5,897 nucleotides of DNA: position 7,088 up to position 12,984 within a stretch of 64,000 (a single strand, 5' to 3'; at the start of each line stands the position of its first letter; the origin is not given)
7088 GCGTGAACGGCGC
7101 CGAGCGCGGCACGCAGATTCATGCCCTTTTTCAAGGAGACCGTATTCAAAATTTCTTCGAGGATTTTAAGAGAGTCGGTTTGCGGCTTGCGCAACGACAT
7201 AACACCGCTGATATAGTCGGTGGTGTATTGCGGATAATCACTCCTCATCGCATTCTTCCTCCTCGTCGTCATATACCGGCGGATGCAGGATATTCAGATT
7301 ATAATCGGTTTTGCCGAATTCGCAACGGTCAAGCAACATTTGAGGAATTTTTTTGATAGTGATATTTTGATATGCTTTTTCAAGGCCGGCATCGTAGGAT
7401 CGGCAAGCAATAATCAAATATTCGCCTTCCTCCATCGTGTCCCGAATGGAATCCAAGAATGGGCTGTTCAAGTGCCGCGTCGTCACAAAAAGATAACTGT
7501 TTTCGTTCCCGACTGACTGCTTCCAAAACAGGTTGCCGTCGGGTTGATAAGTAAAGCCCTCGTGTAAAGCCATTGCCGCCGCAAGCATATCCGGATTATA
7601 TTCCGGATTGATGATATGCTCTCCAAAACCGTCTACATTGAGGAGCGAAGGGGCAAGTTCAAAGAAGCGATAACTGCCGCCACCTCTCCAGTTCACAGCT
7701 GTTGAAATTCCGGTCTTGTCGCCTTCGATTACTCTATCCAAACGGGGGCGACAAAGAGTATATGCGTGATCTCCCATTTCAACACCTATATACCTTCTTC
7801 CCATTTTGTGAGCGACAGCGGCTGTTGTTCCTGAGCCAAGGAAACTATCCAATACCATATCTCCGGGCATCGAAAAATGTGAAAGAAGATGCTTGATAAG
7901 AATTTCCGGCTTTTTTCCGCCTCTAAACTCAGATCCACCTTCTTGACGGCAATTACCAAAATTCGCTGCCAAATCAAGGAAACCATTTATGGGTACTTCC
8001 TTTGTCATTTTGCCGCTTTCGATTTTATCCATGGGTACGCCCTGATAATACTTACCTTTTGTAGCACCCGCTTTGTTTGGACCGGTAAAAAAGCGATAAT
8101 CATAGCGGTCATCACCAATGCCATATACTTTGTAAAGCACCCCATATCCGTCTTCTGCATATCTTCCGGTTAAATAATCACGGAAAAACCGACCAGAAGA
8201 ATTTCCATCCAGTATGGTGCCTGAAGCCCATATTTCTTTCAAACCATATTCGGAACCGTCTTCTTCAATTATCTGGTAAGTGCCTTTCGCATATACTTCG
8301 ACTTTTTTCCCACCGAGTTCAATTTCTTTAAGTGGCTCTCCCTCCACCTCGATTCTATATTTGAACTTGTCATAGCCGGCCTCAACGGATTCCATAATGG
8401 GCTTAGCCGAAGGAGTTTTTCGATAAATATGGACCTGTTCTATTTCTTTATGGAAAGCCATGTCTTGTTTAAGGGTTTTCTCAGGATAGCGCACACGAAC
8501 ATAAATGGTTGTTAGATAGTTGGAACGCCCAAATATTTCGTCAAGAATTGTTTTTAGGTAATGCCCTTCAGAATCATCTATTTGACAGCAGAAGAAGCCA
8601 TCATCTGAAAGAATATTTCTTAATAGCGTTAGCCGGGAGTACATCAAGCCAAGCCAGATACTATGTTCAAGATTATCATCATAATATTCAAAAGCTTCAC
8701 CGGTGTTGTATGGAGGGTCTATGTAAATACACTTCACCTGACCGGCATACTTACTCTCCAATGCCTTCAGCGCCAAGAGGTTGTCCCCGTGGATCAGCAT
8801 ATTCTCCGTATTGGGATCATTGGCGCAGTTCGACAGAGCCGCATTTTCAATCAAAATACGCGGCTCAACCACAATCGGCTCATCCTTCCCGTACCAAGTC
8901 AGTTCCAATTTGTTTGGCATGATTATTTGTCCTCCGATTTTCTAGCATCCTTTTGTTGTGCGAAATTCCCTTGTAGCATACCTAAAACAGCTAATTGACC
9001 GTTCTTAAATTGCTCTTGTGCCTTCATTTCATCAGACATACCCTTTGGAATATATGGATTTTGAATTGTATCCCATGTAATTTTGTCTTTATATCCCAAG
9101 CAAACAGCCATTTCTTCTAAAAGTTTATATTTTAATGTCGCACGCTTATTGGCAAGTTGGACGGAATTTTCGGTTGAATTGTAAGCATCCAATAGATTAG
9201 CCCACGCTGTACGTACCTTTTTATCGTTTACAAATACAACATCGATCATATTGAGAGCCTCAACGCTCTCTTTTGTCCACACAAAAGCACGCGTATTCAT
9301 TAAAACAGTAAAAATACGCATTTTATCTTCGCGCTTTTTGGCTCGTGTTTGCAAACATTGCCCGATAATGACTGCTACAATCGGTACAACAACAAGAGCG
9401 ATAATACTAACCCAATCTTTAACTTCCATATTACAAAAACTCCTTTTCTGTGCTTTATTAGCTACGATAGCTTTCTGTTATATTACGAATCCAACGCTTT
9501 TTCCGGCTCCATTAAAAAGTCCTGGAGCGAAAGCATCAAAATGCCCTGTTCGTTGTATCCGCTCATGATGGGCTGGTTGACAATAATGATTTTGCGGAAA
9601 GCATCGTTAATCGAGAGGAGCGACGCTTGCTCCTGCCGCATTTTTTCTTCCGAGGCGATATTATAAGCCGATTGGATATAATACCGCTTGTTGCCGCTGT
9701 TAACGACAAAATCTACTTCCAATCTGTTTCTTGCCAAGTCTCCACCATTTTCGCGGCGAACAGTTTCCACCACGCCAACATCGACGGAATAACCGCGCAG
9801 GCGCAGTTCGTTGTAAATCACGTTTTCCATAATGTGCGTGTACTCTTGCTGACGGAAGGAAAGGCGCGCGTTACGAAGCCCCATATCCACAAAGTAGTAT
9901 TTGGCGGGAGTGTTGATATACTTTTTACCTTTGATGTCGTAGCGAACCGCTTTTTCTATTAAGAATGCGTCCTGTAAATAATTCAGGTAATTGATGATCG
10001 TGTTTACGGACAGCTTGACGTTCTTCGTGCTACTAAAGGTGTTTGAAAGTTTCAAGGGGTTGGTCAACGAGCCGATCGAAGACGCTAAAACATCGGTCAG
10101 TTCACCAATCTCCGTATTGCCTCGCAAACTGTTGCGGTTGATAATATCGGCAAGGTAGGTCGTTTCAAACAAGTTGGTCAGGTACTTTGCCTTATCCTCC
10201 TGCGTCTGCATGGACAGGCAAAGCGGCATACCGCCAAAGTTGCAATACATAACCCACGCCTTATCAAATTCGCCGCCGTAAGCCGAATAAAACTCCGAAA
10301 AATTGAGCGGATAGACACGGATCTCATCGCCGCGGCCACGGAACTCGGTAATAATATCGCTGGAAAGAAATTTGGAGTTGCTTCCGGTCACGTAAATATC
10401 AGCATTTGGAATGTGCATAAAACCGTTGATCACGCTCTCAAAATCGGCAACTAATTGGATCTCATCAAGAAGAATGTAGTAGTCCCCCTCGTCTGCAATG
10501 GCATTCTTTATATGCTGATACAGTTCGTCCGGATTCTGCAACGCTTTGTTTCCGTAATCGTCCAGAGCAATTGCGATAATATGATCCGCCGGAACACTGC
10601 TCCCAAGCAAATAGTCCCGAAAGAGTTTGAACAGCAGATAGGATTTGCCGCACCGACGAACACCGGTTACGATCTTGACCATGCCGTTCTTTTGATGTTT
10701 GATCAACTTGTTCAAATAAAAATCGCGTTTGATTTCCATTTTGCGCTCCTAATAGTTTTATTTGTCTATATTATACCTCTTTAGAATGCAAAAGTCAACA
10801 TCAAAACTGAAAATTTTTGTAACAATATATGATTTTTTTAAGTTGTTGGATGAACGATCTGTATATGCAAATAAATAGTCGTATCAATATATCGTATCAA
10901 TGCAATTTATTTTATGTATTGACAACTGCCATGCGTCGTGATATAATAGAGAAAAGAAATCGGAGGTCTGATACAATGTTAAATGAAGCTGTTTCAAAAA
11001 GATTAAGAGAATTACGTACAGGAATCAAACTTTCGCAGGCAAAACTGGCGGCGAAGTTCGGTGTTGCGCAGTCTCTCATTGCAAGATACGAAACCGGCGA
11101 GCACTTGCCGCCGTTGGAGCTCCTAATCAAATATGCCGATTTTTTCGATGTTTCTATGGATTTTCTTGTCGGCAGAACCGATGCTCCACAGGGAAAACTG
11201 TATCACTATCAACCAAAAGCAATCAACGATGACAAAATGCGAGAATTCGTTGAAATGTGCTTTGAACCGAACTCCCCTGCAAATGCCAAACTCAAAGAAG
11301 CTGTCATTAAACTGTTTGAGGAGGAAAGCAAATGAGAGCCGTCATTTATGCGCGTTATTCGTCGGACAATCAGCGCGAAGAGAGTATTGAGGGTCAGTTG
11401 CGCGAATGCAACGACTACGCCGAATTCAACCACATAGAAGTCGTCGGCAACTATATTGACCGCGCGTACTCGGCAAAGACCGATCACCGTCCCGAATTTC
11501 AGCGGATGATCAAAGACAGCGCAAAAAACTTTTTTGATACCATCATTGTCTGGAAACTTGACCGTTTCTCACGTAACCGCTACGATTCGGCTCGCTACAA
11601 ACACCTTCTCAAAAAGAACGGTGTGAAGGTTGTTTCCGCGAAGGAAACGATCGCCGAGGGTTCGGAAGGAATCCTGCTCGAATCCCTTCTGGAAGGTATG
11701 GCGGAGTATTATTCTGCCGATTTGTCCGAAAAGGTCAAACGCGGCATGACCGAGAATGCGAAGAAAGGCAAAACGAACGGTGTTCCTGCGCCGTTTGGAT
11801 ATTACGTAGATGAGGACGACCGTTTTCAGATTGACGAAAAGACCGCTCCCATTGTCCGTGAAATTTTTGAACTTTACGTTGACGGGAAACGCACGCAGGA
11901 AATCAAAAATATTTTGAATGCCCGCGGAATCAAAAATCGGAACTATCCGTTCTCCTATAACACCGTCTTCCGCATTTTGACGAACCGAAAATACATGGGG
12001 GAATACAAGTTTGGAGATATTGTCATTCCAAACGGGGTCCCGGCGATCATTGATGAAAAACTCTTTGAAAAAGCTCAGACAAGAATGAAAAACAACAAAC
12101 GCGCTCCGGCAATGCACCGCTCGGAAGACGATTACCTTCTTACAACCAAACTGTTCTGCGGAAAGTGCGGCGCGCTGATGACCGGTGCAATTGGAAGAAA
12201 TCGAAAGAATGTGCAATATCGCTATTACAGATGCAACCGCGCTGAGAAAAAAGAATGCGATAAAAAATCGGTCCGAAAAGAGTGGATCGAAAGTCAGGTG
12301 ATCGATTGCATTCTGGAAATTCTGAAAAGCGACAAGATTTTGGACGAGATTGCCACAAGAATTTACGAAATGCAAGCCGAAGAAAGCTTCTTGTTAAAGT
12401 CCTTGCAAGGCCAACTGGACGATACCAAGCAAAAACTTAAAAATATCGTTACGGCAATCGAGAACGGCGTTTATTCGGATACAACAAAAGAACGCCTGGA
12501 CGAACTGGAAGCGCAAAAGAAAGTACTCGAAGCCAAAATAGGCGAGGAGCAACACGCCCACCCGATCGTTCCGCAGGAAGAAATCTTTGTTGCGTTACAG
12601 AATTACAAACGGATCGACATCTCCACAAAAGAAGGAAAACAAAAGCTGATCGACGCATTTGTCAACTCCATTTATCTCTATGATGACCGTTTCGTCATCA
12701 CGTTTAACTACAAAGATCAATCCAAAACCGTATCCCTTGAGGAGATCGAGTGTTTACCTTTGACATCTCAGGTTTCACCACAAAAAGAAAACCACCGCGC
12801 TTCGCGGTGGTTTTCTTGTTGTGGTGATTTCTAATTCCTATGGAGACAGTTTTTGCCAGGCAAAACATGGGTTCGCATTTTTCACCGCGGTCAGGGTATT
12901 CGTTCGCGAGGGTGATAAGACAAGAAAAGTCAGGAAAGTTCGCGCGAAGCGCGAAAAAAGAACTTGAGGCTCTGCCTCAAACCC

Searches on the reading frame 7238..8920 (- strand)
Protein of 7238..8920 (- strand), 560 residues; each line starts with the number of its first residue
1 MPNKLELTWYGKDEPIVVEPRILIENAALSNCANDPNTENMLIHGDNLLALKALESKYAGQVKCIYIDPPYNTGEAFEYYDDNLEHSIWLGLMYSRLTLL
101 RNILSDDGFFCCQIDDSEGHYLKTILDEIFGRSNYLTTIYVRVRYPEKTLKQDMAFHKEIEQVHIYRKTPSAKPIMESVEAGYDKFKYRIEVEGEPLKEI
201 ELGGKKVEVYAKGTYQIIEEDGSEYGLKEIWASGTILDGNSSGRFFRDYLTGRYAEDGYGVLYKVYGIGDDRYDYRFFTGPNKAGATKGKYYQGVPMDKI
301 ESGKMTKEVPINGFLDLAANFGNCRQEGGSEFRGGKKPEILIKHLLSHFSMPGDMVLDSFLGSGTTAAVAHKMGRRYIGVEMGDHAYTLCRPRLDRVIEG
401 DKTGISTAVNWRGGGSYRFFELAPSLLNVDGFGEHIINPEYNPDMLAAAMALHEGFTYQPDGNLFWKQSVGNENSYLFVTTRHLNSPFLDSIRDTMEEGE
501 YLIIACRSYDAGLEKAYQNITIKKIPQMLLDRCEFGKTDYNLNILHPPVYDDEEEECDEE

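Call 3: search_protein_families(library=pfam, proteins=[window:7238-8920:-], max_evalue=1)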
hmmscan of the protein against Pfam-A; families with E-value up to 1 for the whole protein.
window:7238-8920:- (560 aa): 3 families
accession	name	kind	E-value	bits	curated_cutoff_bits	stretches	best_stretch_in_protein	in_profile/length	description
PF01555.25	N6_N4_Mtase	-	2e-37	129.8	26.7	1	62-387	1-216/221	DNA methylase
PF03602.21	Cons_hypoth95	-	0.00032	20.9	24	1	22-90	79-142/182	Conserved hypothetical protein 95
PF02086.21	MethyltransfD12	-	0.048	13.8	22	0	56-82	170-199/253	D12 class N6 adenine-specific DNA methyltransferase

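Call 4: search_protein_families(library=padloc, proteins=[window:7238-8920:-], max_evalue=1)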
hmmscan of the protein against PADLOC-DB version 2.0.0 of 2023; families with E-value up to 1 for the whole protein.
window:7238-8920:- (560 aa): 72 families (the best 25 are shown)
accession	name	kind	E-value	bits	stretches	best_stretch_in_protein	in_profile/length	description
PDLC03636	MTase_III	-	9.5e-131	435.3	2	326-545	338-556/575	Type III methyltransferase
PDLC03635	MTase_III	-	4.3e-78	261.7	1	36-424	215-602/708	Type III methyltransferase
PDLC03644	MTase_III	-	2.6e-76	255.5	1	21-431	22-430/542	Type III methyltransferase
PDLC03638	MTase_III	-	1.6e-51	173.6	2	35-169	376-509/816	Type III methyltransferase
PDLC03634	MTase_III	-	1.8e-48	163.9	2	86-368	170-424/621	Type III methyltransferase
PDLC03641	MTase_III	-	1.8e-38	130.5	2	85-373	180-431/657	Type III methyltransferase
PDLC03640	MTase_III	-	1.4e-37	127.4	3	39-84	43-88/654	Type III methyltransferase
PDLC03354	MTase_II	-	1.1e-32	111.6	2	37-169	53-207/425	Type II methyltransferase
PDLC03633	MTase_III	-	3.2e-26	90.2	3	336-398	295-357/616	Type III methyltransferase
PDLC03300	MTase_II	-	1e-25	88.5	3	336-399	218-281/302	Type II methyltransferase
PDLC03642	MTase_III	-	3.7e-25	86.6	1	21-175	64-224/528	Type III methyltransferase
PDLC03646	MTase_III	-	1.7e-24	83.8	2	35-149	467-580/1057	Type III methyltransferase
PDLC03637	MTase_III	-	4.5e-23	79.7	1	32-142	114-240/513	Type III methyltransferase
PDLC03639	MTase_III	-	1.9e-22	77.3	2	37-165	85-218/639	Type III methyltransferase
PDLC03299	MTase_II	-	3.5e-20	70.7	2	336-395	199-258/296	Type II methyltransferase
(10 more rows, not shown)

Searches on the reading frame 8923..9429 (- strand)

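Call 3: search_protein_families(library=pfam, proteins=[window:8923-9429:-], max_evalue=1)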
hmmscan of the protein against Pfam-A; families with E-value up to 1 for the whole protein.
window:8923-9429:- (168 aa): 2 families
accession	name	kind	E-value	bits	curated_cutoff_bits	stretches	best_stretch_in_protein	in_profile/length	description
PF20385.3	DUF6680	-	2.1e-47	161.4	23.2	1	1-150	1-152/170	Family of unknown function (DUF6680)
PF19762.4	DUF6249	-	0.074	13.5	33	1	7-49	2-42/104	Domain of unknown function (DUF6249)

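Call 4: search_protein_families(library=padloc, proteins=[window:8923-9429:-], max_evalue=1)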
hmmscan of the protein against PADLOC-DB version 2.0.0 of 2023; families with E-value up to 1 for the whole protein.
window:8923-9429:- (168 aa): 1 family
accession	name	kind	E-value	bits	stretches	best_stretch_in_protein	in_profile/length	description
PDLC00451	JetA1|JetA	-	0.0018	15.2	1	3-84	93-174/456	DUF5716 domain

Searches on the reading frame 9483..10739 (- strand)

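Call 62: search_protein_families(library=pfam, proteins=[window:9483-10739:-], max_evalue=0.0001)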
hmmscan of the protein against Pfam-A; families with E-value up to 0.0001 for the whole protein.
window:9483-10739:- (418 aa): 2 families
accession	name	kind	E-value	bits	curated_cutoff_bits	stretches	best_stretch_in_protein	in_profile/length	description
PF13173.12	AAA_14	-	7.8e-32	110.4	27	1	20-150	3-128/129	AAA domain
PF13635.12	DUF4143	-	8e-16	58.6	28.1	1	198-357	3-157/160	Domain of unknown function (DUF4143)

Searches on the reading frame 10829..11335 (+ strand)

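Call 62: search_protein_families(library=pfam, proteins=[window:10829-11335:+], max_evalue=0.0001)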
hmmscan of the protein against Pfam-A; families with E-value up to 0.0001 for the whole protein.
window:10829-11335:+ (168 aa): 4 families
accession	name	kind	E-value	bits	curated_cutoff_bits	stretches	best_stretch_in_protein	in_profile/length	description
PF01381.28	HTH_3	-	7.8e-14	51.9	23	1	59-113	1-55/55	Helix-turn-helix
PF13560.12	HTH_31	-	7.4e-09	36.2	27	1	58-109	5-57/64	Helix-turn-helix domain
PF12844.13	HTH_19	-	6e-07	29.7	30.2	1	57-109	2-54/64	Helix-turn-helix domain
PF22495.2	HTH_92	-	2.5e-05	23.9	27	1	60-95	1-36/45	RsaL-like HTH domain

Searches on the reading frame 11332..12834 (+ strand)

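Call 62: search_protein_families(library=pfam, proteins=[window:11332-12834:+], max_evalue=0.0001)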
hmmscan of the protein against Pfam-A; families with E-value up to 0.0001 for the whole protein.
window:11332-12834:+ (500 aa): 3 families
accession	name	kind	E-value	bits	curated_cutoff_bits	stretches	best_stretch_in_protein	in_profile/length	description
PF00239.26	Resolvase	-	3.3e-33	115.2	23.3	1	3-147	1-144/145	Resolvase, N terminal domain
PF07508.19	Recombinase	-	5e-20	72.1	21.1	1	169-255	1-102/102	Recombinase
PF13408.12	Zn_ribbon_recom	-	3.3e-13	50.2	25.3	1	269-325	1-55/58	Recombinase zinc beta ribbon domain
